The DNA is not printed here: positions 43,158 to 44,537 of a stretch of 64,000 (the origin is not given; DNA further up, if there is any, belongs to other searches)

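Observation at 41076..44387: Uncharacterised three-gene module (core-MetE-like Zn alkyltransferase, Fe-alcohol dehydrogenase, atypical SAM-MTase-like protein) transcriptionally tied to a Pho-box-driven transporter gene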

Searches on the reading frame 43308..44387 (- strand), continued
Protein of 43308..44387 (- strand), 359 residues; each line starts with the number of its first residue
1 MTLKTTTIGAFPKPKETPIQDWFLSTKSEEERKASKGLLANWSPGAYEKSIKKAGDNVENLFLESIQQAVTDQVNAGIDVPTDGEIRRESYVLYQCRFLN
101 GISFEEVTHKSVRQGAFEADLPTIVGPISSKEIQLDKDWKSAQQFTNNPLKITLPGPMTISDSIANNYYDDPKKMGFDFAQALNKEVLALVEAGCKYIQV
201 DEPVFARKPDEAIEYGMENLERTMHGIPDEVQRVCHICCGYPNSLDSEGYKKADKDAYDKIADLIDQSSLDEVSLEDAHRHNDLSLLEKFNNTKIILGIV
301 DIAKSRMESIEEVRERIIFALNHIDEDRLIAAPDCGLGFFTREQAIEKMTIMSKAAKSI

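Call 62: find_encoding_contigs(protein=P0157, flank=9000, max_places=1)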
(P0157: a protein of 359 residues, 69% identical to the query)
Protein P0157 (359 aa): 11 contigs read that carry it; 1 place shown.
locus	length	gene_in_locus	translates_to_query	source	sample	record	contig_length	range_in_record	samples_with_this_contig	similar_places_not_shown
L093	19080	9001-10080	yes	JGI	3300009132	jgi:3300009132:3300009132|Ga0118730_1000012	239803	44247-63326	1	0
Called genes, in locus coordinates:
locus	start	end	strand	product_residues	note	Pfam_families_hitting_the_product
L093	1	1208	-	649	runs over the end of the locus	PF16177:ACAS_N (faint), PF00501:AMP-binding, PF13193:AMP-binding_C (weak)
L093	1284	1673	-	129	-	PF06803:DUF1232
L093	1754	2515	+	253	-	PF00106:adh_short, PF08659:KR, PF13561:adh_short_C2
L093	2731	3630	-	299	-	PF02668:TauD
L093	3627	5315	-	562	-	PF00890:FAD_binding_2, PF01266:DAO, PF03486:HI0933_like (weak), PF07992:Pyr_redox_2 (weak), PF12831:FAD_oxidored, PF13450:NAD_binding_8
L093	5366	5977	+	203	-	PF02798:GST_N (weak), PF13417:GST_N_3, PF13409:GST_N_2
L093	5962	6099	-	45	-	-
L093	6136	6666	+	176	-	PF01575:MaoC_dehydratas (weak), PF13452:FAS1_DH_region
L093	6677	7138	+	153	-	PF01575:MaoC_dehydratas, PF13452:FAS1_DH_region (faint)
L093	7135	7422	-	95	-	PF01329:Pterin_4a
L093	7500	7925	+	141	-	PF06262:Zincin_1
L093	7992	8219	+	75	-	-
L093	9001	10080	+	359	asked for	PF01717:Meth_synt_2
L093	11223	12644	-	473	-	PF08706:D5_N, PF19263:DUF5906 (weak), PF03288:Pox_D5 (faint)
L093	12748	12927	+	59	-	-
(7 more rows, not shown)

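Call 63: find_encoding_contigs(protein=P0197, flank=9000, max_places=1)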
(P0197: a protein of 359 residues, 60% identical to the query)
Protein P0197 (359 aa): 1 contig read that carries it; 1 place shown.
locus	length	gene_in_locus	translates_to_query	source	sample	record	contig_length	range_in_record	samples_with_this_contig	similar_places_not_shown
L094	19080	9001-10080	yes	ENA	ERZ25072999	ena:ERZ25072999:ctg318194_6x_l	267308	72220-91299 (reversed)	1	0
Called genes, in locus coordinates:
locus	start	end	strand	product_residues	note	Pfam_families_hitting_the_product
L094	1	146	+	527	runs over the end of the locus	PF06253:MTTB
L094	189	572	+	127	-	PF06249:EutQ (weak), PF05899:Cupin_3, PF07883:Cupin_2 (weak)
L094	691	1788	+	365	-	PF08240:ADH_N, PF16912:Glu_dehyd_C, PF00107:ADH_zinc_N, PF13602:ADH_zinc_N_2 (weak)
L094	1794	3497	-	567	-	PF02690:Na_Pi_cotrans, PF01895:PhoU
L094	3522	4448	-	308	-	PF00126:HTH_1, PF03466:LysR_substrate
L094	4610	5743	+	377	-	PF00005:ABC_tran, PF13304:AAA_21 (faint), PF08402:TOBE_2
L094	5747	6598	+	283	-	PF00528:BPD_transp_1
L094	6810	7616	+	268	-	PF00528:BPD_transp_1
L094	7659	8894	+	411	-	PF01547:SBP_bac_1, PF13416:SBP_bac_8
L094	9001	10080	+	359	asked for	PF01717:Meth_synt_2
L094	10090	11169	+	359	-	PF00005:ABC_tran, PF02463:SMC_N (weak), PF08402:TOBE_2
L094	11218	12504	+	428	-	PF01547:SBP_bac_1, PF13416:SBP_bac_8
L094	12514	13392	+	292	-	PF00528:BPD_transp_1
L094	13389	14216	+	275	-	PF00528:BPD_transp_1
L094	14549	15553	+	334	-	PF02518:HATPase_c (weak), PF00204:DNA_gyraseB (faint)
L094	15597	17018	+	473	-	PF03050:DDE_Tnp_IS66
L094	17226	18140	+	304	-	PF14559:TPR_19 (faint)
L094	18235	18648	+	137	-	-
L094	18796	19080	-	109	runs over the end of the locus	PF13744:HTH_37 (weak), PF01381:HTH_3 (weak)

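Call 64: find_encoding_contigs(protein=P0239, flank=9000, max_places=1)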
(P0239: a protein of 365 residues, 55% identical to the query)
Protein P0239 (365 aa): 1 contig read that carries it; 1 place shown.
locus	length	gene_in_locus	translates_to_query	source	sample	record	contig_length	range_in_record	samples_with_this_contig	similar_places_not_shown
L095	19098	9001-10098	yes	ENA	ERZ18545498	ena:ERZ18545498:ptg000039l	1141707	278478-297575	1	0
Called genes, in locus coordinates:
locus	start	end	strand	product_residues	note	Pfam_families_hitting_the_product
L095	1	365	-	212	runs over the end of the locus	PF12804:NTP_transf_3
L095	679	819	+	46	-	-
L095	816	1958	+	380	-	PF00355:Rieske, PF00848:Ring_hydroxyl_A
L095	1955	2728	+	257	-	PF00106:adh_short, PF08659:KR, PF13561:adh_short_C2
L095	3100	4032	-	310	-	PF00126:HTH_1, PF03466:LysR_substrate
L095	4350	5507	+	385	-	PF00005:ABC_tran, PF13304:AAA_21 (faint), PF17912:OB_MalK (faint), PF08402:TOBE_2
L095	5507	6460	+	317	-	PF00528:BPD_transp_1 (weak)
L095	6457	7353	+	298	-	PF00528:BPD_transp_1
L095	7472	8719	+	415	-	PF01547:SBP_bac_1, PF13416:SBP_bac_8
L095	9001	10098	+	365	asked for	PF01717:Meth_synt_2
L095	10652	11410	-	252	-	PF00106:adh_short, PF08659:KR, PF23441:SDR (weak), PF13561:adh_short_C2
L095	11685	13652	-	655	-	PF00724:Oxidored_FMN, PF00070:Pyr_redox (faint), PF03486:HI0933_like (weak), PF07992:Pyr_redox_2, PF13450:NAD_binding_8 (weak)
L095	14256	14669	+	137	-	PF12973:Cupin_7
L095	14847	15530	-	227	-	PF05685:Uma2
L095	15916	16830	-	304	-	PF00296:Bac_luciferase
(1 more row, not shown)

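Call 66: search_solved_structures(query=window:43308-44387:-, max_evalue=0.00001, show_alignments=2)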
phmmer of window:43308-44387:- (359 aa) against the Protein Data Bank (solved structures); distinct sequences matched with E-value up to 0.00001: 12.
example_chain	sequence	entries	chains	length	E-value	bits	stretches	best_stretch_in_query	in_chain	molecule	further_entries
3rpd_A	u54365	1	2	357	2.5e-46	161.8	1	64-356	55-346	Methionine synthase (B12-independent)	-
1t7l_A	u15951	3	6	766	6.7e-21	78.1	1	56-356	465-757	5-methyltetrahydropteroyltriglutamate--homocysteine methyltransferase | 5-methyltetrahydropteroyltriglutamate-homocysteine methyltransferase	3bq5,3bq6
1xpg_A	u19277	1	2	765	6.7e-21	78.1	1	56-356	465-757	5-methyltetrahydropteroyltriglutamate--homocysteine methyltransferase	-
1xdj_A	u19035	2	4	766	6.7e-21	78.1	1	56-356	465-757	5-methyltetrahydropteroyltriglutamate--homocysteine methyltransferase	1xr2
3ppf_A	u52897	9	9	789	9.8e-15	57.8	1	60-358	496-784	5-methyltetrahydropteroyltriglutamate--homocysteine methyltransferase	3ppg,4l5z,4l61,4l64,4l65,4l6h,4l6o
3pph_A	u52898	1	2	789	9.8e-15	57.8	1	60-358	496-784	5-methyltetrahydropteroyltriglutamate--homocysteine methyltransferase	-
3ppc_A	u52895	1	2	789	9.8e-15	57.8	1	60-358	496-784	5-methyltetrahydropteroyltriglutamate--homocysteine methyltransferase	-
2nq5_A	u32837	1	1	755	1.2e-14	57.5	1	65-357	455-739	5-methyltetrahydropteroyltriglutamate--homocysteine methyltransferase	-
3l7r_A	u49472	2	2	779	1.4e-14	57.3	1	65-357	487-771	5-methyltetrahydropteroyltriglutamate--homocysteine methyltransferase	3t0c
1u1h_A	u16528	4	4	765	9.4e-13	51.3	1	57-342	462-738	5-methyltetrahydropteroyltriglutamate--homocysteine methyltransferase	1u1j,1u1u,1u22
4ztx_A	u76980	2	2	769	5.3e-12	48.9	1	57-356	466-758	Cobalamin-Independent Methionine synthase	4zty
1ypx_A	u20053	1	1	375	1.1e-08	38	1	66-338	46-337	putative vitamin-B12 independent methionine synthase family protein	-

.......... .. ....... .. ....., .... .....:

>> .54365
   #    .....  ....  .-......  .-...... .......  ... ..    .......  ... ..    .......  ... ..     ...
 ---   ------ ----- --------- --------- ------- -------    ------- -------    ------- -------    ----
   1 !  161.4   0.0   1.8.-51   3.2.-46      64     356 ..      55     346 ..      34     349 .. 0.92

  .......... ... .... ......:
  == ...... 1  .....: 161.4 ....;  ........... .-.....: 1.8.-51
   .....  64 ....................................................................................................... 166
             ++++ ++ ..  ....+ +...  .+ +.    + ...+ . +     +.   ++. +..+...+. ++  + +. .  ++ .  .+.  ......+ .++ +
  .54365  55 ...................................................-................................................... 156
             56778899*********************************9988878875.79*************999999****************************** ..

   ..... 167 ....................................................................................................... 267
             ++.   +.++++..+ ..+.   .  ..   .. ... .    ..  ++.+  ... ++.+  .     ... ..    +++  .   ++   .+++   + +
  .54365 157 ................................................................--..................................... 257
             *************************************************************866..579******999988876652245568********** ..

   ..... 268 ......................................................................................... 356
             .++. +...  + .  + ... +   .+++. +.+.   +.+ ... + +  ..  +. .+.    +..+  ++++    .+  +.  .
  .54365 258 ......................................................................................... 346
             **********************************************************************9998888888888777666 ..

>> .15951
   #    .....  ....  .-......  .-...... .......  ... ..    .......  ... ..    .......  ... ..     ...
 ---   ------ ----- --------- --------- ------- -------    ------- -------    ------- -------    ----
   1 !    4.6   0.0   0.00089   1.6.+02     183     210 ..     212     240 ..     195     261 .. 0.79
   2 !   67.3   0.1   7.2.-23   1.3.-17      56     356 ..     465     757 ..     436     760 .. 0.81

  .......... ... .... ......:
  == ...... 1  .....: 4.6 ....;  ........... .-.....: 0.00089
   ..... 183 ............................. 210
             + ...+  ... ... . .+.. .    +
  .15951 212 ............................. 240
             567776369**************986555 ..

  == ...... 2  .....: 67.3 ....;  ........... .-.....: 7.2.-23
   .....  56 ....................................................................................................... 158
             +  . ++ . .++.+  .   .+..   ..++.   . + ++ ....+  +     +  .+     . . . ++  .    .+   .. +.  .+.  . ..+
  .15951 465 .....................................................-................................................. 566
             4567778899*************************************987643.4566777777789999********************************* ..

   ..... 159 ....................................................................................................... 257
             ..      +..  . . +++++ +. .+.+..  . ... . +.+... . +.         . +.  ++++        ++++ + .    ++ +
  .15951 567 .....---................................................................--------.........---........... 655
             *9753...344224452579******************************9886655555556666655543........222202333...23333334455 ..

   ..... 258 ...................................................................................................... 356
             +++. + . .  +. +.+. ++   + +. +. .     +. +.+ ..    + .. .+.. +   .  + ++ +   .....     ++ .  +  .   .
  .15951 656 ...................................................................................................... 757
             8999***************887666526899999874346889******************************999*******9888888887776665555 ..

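Call 69: search_protein_families(library=ncbifam, proteins=[L089:7865-8959:+, L094:691-1788:+, L088:2367-3509:-, L086:9155-10033:-, L002:9289-10740:+, L094:189-572:+], max_evalue=1e-10)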
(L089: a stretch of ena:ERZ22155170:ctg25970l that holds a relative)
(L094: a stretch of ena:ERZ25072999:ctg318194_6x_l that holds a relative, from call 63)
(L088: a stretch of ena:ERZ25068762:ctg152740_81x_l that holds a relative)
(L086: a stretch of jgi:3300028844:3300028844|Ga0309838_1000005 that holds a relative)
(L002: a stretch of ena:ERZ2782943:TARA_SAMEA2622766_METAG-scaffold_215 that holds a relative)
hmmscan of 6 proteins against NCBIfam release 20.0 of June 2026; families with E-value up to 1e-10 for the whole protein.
L089:7865-8959:+ (364 aa): 17 families
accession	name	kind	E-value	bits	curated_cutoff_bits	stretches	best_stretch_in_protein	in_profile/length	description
TIGR03366.1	HpnZ_proposed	hypoth_equivalog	6.9e-88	294.9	328.1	1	27-344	3-314/315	putative phosphonate catabolism associated alcohol dehydrogenase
TIGR00692.1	tdh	equivalog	5.9e-33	114.3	458.35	1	17-351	11-327/340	L-threonine 3-dehydrogenase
TIGR03451.1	mycoS_dep_FDH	equivalog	8.2e-33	113.7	512.9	1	6-362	3-356/358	S-(hydroxymethyl)mycothiol dehydrogenase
NF003808.0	PRK05396.1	equivalog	1.5e-32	112.8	380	1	7-356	3-332/341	L-threonine 3-dehydrogenase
NF010344.0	PRK13771.1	subfamily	6.8e-30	104.2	349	1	6-356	2-324/334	putative alcohol dehydrogenase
NF007489.0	PRK10083.1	equivalog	3.4e-29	101.9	376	1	7-309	3-278/339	Zn-dependent oxidoreductase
NF041172.1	AcrlCoa_red_Thmprot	equivalog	3.6e-29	101.8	500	1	6-356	2-325/334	acryloyl-CoA reductase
TIGR03989.1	Rxyl_3153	subfamily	5.4e-29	101.6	440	1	131-287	137-291/370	NDMA-dependent alcohol dehydrogenase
NF041097.1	keto_inos_dh_IolM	equivalog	1.4e-28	99.7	450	1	17-358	40-383/389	scyllo-inosose 3-dehydrogenase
TIGR02818.1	adh_III_F_hyde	equivalog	1.3e-26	93.6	543.95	1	6-237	3-242/368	S-(hydroxymethyl)glutathione dehydrogenase/class III alcohol dehydrogenase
NF006940.0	PRK09422.1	equivalog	1.5e-25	89.9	344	1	12-248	9-227/338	alcohol dehydrogenase AdhP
NF007375.0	PRK09880.1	equivalog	2.8e-24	85.5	469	1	29-357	27-335/344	L-idonate 5-dehydrogenase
NF007642.0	PRK10309.1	equivalog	1.2e-20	74.1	550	1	7-285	3-262/347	galactitol-1-phosphate 5-dehydrogenase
TIGR02824.1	quinone_pig3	subfamily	1.9e-20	73.2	296.8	1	133-308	92-262/325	putative NAD(P)H quinone oxidoreductase, PIG3 family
TIGR03201.1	dearomat_had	equivalog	1.4e-17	63.9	338.65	1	13-362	7-346/349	6-hydroxycyclohex-1-ene-1-carbonyl-CoA dehydrogenase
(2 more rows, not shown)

L094:691-1788:+ (365 aa): 17 families
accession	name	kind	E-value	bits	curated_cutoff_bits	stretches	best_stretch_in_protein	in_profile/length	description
TIGR03366.1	HpnZ_proposed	hypoth_equivalog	1.6e-89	300.2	328.1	1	28-344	4-314/315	putative phosphonate catabolism associated alcohol dehydrogenase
TIGR00692.1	tdh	equivalog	2.4e-39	135.3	458.35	1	17-350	11-326/340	L-threonine 3-dehydrogenase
NF003808.0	PRK05396.1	equivalog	8.3e-36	123.5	380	1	11-353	7-329/341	L-threonine 3-dehydrogenase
TIGR03989.1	Rxyl_3153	subfamily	3.5e-32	112.1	440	1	5-362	2-368/370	NDMA-dependent alcohol dehydrogenase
TIGR03451.1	mycoS_dep_FDH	equivalog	1.4e-30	106.4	512.9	1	6-363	3-357/358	S-(hydroxymethyl)mycothiol dehydrogenase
NF010344.0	PRK13771.1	subfamily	2.5e-30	105.6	349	1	6-356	2-324/334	putative alcohol dehydrogenase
NF041097.1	keto_inos_dh_IolM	equivalog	1e-28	100.1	450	1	12-356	35-381/389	scyllo-inosose 3-dehydrogenase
NF041172.1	AcrlCoa_red_Thmprot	equivalog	5.4e-28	97.9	500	1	7-354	3-323/334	acryloyl-CoA reductase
NF007489.0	PRK10083.1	equivalog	1.8e-26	92.9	376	1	9-305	5-279/339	Zn-dependent oxidoreductase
NF007375.0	PRK09880.1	equivalog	6.9e-26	90.8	469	1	27-357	25-335/344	L-idonate 5-dehydrogenase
TIGR02818.1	adh_III_F_hyde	equivalog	3.3e-25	88.9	543.95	1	5-362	2-366/368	S-(hydroxymethyl)glutathione dehydrogenase/class III alcohol dehydrogenase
NF006940.0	PRK09422.1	equivalog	1.3e-23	83.5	344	1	7-309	3-284/338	alcohol dehydrogenase AdhP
TIGR02824.1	quinone_pig3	subfamily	9.5e-21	74.1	296.8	1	133-354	92-314/325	putative NAD(P)H quinone oxidoreductase, PIG3 family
TIGR03201.1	dearomat_had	equivalog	6e-19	68.3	338.65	1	13-364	7-348/349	6-hydroxycyclohex-1-ene-1-carbonyl-CoA dehydrogenase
NF007642.0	PRK10309.1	equivalog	1e-18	67.7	550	1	22-272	17-249/347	galactitol-1-phosphate 5-dehydrogenase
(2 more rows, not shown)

L088:2367-3509:- (380 aa): 13 families
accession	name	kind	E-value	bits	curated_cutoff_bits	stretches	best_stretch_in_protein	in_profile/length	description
TIGR03405.1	Phn_Fe-ADH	equivalog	2.3e-126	421.4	423.7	1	13-363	1-354/355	iron-containing alcohol dehydrogenase PsrA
NF010378.0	PRK13805.1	equivalog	6.3e-48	163.2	951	1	16-294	462-755/872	bifunctional acetaldehyde-CoA/alcohol dehydrogenase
TIGR02638.1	lactal_redase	equivalog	4.5e-42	144.2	523.15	1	50-294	48-290/379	lactaldehyde reductase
NF053866.1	CholDhdGbsBBac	equivalog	8.3e-41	139.9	550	1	11-294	10-299/392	choline dehydrogenase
NF041833.1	Fe_ADH_ErcA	equivalog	1.2e-39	136.6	550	1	34-294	29-289/382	alcohol dehydrogenase-like regulatory protein ErcA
NF058672.1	4HyButDHCUPNE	equivalog_domain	1.5e-38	133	500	1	18-305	9-300/378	4-hydroxybutyrate dehydrogenase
NF007911.0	PRK10624.1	equivalog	1.2e-37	129.8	537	1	57-294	55-289/382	lactaldehyde reductase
NF050025.1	SulfAcetaldRedSarD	equivalog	3.4e-33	115.1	700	1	85-294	82-289/385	sulfoacetaldehyde reductase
NF011998.0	PRK15454.1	equivalog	8.9e-31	107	556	1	51-345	69-362/395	ethanolamine utilization ethanol dehydrogenase EutG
NF007363.0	PRK09860.1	equivalog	2.4e-29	102.6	581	1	66-292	65-288/383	L-threonine dehydrogenase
TIGR04266.1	NDMA_methanol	equivalog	2.5e-17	62.8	625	1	61-294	66-301/420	NDMA-dependent methanol dehydrogenase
NF011717.0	PRK15138.1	equivalog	4e-16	59.1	645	1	13-295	6-295/387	alcohol dehydrogenase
NF041822.1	daptide_DH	equivalog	2.7e-13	49.5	300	1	78-235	42-204/363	daptide-type RiPP biosynthesis dehydogenase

L086:9155-10033:- (292 aa): 2 families
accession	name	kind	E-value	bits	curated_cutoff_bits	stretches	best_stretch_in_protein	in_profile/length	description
NF050112.1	PhdiestSpdARhizob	equivalog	7.3e-44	150.4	400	1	6-253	5-253/264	2', 3'cyclic nucleotide phosphodiesterase SpdA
NF008359.0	PRK11148.1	equivalog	9.6e-28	97.4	225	1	3-229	17-236/275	3',5'-cyclic-AMP phosphodiesterase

L002:9289-10740:+ (483 aa): 41 families (the best 25 are shown)
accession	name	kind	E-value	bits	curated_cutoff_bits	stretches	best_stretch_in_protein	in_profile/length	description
NF008415.0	PRK11241.1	equivalog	6.6e-229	760.5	828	1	1-481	1-481/482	NADP-dependent succinate-semialdehyde dehydrogenase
TIGR01780.1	SSADH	subfamily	3.9e-213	708.3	646.35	1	30-476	1-448/448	succinate-semialdehyde dehydrogenase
TIGR01804.1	BADH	equivalog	2.8e-130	434.9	668.6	1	14-476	1-467/467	betaine-aldehyde dehydrogenase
NF010000.0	PRK13473.1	subfamily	3.9e-129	431.4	615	1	10-478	2-470/475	aminobutyraldehyde dehydrogenase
TIGR02299.1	HpaE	equivalog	1.3e-126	423.1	638.35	1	13-479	3-475/488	5-carboxymethyl-2-hydroxymuconate semialdehyde dehydrogenase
NF009725.0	PRK13252.1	equivalog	7e-126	420.5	593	1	10-477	6-476/488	betaine-aldehyde dehydrogenase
NF007497.0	PRK10090.1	equivalog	1e-124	416.9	500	1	10-476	6-473/480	aldehyde dehydrogenase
NF040648.1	lactal_redase_Meth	equivalog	1.7e-122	409.7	650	1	14-479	2-461/463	lactaldehyde dehydrogenase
NF006916.0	PRK09407.1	equivalog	1.5e-120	403.2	521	1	21-476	29-488/526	succinic semialdehyde dehydrogenase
NF045735.1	PaDhStyDPseudo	equivalog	1.8e-119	399.5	850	1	10-480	2-481/483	phenylacetaldehyde dehydrogenase StyD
NF040792.1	glyc_ald_dh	equivalog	7.9e-119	397.8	760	1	12-478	2-471/488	D-glyceraldehyde dehydrogenase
NF042993.1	AlphKGSA_gudD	equivalog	2.8e-115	385.8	770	1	12-477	5-477/481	alpha-ketoglutaric semialdehyde dehydrogenase GucD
TIGR03216.1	OH_muco_semi_DH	equivalog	1.3e-107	360.4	693.25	1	13-479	3-478/481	2-hydroxymuconic semialdehyde dehydrogenase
NF045736.1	PaDhStyDRhodo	equivalog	1.7e-105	353.3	800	1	11-475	3-472/479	phenylacetaldehyde dehydrogenase StyD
NF052305.1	DioxValDhHalo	equivalog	2.7e-105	353.1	750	1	11-459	5-458/483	2,5-dioxovalerate dehydrogenase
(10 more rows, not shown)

L094:189-572:+ (127 aa): 0 families
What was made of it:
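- The Zn-ADH partners match the phosphonate-associated family TIGR03366 (call 69).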
